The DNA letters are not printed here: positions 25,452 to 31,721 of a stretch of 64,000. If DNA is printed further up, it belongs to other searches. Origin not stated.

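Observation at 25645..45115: Two giant paralogous secreted beta-helix/PLSAI-repeat/His-Cys-domain proteins flanking a STAND adenylate cyclase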

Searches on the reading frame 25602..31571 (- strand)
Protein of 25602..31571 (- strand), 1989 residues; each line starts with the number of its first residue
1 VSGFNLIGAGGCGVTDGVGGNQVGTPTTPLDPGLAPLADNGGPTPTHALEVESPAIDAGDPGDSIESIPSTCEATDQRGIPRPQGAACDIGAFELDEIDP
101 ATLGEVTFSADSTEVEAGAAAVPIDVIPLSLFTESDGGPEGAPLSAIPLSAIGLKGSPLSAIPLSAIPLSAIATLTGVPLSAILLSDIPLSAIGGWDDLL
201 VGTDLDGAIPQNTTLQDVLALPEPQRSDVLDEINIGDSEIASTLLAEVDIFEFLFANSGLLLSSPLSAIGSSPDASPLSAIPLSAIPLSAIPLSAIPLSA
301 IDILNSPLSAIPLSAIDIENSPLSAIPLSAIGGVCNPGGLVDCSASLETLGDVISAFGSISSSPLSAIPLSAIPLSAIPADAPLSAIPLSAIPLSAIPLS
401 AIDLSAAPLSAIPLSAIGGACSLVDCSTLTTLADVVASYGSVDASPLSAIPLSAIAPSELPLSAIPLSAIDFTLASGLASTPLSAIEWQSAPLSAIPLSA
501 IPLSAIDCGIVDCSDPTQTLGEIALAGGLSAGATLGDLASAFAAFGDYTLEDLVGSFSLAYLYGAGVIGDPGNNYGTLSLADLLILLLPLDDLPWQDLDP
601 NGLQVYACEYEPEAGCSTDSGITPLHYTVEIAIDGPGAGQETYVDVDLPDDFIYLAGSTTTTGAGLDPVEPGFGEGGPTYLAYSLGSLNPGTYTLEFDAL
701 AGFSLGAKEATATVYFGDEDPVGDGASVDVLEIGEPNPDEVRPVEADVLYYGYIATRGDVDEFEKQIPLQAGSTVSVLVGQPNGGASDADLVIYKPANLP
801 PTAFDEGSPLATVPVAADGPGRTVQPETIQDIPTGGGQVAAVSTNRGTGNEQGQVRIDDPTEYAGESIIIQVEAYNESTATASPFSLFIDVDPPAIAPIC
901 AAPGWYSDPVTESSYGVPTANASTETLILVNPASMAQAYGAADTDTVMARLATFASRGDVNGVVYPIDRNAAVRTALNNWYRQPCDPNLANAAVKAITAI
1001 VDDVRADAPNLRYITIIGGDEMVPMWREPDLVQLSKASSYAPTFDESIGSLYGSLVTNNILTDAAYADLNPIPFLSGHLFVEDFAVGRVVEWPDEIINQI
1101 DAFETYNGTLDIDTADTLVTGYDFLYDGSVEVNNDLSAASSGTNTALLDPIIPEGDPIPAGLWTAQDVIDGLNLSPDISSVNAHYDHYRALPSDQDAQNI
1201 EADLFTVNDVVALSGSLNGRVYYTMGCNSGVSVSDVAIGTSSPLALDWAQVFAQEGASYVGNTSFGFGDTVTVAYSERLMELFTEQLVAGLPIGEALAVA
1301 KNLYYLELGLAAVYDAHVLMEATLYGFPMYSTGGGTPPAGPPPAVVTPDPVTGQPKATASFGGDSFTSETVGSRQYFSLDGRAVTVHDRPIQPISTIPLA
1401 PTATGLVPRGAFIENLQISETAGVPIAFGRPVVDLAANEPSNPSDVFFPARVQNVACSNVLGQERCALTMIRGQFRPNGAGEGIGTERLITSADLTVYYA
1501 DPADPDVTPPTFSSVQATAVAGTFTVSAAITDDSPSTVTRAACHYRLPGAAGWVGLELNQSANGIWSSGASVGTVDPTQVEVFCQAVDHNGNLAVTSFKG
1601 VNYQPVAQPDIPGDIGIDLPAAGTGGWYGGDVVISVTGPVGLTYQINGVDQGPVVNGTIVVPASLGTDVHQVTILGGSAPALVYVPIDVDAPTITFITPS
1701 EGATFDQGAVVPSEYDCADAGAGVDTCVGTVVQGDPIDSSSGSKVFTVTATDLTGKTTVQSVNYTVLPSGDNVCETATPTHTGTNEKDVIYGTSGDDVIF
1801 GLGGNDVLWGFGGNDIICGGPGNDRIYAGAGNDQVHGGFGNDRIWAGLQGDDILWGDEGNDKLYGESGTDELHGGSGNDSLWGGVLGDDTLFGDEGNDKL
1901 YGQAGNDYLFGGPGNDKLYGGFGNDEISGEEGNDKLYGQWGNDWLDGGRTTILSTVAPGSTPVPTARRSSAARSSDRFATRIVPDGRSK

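Call 4: search_protein_families(library=pfam, proteins=[window:25602-31571:-], max_evalue=0.01)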
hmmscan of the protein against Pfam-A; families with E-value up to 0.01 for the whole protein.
window:25602-31571:- (1989 aa): 1 family
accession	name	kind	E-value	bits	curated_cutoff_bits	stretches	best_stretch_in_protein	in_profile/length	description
PF00353.25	HemolysinCabind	-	2.4e-44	149.2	23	5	1809-1844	1-36/36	RTX calcium-binding nonapeptide repeat (4 copies)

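Call 11: search_protein_families(library=ncbifam, proteins=[window:25602-31571:-], max_evalue=0.01)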
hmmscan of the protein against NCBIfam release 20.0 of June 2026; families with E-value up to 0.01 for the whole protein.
window:25602-31571:- (1989 aa): 9 families
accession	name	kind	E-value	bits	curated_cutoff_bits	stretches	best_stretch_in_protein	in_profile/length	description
NF033943.0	RTX_toxin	subfamily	3e-32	111.8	1000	2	1847-1949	683-785/930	RTX family hemolysin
NF041518.1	choice_anch_Q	domain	1.2e-25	89.5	25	1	31-95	1-57/58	choice-of-anchor Q domain-containing protein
NF046115.1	Ca_rpt_SMc04171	equivalog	1e-21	77.8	625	3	1720-1856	349-482/574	SMc04171 family calcium-binding repeat protein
NF033203.1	entero_EhxA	exception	8e-21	73.9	2000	2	1782-1888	715-828/997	enterohemolysin EhxA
NF053766.1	ZapA_metallo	exception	2.4e-15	56.5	940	3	1836-1889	334-385/483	ZapA family metalloprotease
NF035945.1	Zn_serralysin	subfamily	3.1e-13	49.7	500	3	1885-1925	325-365/462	serralysin family metalloprotease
NF050046.1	PueAB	exception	1.9e-12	46.4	670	2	1754-1853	464-563/616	polyurethane esterase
NF052454.1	BtaGlycanEglC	equivalog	0.001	18.1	700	1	1762-1834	83-158/459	endo-1,3-1,4-beta-glycanase EglC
NF052603.1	penta_Alr5209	equivalog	0.0037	17.4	125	0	142-217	18-92/113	Alr5209 family pentapeptide repeat protein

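Call 49: search_protein_families(library=padloc, proteins=[window:25602-31571:-], max_evalue=0.001)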
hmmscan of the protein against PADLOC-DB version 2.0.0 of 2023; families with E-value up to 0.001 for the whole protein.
window:25602-31571:- (1989 aa): 0 families
